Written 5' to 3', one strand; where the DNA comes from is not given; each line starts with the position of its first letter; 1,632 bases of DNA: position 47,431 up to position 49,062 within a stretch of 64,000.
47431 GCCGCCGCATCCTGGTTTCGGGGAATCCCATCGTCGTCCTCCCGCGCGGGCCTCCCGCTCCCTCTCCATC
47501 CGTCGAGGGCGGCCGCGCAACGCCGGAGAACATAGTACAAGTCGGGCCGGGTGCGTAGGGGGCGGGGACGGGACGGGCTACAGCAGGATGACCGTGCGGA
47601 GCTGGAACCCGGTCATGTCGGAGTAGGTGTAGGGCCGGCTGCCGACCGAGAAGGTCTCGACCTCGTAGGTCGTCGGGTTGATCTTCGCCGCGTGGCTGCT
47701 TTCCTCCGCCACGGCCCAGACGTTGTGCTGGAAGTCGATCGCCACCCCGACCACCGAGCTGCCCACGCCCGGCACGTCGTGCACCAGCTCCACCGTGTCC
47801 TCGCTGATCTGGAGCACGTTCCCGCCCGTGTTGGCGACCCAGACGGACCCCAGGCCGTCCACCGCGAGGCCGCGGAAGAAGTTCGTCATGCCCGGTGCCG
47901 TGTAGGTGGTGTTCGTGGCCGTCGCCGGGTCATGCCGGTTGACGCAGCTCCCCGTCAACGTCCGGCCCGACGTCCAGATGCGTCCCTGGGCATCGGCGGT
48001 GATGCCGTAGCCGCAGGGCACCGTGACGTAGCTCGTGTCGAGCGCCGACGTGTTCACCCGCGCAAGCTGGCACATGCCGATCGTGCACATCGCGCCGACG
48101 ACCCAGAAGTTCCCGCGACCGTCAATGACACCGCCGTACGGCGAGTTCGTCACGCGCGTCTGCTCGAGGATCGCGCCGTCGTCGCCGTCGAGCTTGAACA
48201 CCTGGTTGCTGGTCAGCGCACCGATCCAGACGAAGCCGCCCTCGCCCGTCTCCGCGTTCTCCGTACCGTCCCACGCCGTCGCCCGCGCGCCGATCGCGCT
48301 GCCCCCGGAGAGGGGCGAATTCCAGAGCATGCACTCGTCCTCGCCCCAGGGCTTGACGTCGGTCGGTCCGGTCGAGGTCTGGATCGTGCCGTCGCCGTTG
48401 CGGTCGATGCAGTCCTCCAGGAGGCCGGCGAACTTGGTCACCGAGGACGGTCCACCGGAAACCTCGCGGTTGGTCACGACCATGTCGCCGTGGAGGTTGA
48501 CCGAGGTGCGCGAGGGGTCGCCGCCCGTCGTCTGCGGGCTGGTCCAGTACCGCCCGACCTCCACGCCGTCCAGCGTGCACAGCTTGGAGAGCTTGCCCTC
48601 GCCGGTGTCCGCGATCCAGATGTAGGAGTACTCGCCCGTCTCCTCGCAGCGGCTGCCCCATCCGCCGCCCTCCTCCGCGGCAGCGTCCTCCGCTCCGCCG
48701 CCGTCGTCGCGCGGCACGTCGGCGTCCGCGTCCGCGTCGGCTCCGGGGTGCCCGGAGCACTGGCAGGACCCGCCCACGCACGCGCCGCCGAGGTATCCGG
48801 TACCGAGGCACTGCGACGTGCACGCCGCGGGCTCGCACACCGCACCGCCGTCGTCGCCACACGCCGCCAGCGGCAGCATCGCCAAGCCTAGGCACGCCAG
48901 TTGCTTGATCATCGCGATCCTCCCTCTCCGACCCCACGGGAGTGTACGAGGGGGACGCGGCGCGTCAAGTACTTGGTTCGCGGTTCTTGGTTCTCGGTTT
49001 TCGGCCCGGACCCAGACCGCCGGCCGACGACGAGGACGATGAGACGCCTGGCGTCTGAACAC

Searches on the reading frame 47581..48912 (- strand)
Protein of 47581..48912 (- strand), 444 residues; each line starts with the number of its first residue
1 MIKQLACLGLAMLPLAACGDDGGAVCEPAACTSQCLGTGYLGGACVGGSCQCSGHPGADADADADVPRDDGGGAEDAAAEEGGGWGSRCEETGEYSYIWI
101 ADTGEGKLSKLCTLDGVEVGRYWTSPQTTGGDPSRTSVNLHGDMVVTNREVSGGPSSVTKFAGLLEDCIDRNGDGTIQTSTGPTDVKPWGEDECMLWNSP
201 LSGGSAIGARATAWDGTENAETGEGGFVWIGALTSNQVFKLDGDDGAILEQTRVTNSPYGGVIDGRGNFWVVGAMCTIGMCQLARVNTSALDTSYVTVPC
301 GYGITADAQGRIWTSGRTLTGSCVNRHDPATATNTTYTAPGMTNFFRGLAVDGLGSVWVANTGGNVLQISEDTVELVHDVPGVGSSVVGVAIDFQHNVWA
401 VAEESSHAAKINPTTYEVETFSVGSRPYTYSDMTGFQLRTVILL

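Call 30: search_protein_families(library=ncbifam, proteins=[window:47581-48912:-], max_evalue=0.01)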
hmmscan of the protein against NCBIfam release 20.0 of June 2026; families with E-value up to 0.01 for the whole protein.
seq(444 aa): 0 families

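Call 59: search_protein_families(library=pfam, max_evalue=0.001, proteins=[window:47581-48912:-])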
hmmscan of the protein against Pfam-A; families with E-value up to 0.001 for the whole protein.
seq(444 aa): 1 family
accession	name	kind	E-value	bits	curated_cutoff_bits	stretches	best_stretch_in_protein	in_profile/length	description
PF24684.1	Vgb_lyase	-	3.6e-05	23.2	50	1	222-423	20-218/290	Virginiamycin B lyase family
